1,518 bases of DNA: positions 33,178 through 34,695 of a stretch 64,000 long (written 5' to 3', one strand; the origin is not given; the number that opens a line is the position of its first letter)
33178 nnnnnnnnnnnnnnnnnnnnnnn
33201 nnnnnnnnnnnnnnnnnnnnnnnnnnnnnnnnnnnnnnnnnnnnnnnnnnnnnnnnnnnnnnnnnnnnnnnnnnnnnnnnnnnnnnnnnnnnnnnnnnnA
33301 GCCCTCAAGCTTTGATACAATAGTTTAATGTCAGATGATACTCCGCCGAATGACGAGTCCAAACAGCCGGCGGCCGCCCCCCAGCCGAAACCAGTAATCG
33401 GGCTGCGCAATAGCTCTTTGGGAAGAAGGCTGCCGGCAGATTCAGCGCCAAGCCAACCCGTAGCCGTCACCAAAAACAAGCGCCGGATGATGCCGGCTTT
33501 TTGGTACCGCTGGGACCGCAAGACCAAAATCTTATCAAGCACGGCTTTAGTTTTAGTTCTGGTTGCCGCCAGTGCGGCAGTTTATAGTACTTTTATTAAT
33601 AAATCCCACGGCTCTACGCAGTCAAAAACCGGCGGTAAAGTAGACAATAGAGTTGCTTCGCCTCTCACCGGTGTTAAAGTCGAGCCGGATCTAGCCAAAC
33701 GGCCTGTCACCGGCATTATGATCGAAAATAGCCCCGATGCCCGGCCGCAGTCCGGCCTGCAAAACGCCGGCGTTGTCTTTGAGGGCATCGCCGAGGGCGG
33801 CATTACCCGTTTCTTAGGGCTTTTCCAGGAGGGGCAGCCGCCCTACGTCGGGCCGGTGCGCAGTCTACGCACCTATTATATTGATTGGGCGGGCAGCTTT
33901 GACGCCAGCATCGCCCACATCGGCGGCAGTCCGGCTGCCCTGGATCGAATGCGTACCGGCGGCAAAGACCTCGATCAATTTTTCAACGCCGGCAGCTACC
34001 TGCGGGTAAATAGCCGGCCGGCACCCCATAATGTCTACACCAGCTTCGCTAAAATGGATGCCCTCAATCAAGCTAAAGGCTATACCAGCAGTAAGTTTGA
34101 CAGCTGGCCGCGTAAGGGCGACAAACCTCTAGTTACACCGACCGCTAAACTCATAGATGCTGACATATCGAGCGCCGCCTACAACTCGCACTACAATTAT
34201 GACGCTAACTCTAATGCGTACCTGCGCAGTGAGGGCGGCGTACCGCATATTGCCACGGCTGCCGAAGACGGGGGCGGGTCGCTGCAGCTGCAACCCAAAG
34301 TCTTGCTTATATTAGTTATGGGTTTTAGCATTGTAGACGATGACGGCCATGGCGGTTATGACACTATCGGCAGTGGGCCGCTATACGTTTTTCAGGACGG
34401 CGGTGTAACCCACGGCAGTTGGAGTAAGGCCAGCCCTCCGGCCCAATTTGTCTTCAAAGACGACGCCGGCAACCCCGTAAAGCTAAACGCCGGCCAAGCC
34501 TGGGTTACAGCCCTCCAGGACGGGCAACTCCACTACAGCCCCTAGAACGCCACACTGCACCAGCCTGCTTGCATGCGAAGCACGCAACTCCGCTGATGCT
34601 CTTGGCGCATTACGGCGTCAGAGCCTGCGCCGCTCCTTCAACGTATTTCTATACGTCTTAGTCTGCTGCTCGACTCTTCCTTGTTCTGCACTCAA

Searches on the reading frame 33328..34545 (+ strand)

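Call 6: search_protein_families(library=pfam, proteins=[window:33328-34545:+], max_evalue=0.01)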
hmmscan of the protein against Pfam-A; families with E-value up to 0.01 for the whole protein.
window:33328-34545:+ (405 aa): 2 families
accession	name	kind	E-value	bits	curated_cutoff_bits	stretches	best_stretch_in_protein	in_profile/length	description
PF11258.13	DUF3048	-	2.1e-42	145.2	25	1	113-252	1-147/148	Protein of unknown function (DUF3048) N-terminal domain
PF17479.7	DUF3048_C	-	2.2e-19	70.4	25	1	282-393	7-114/114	Protein of unknown function (DUF3048) C-terminal domain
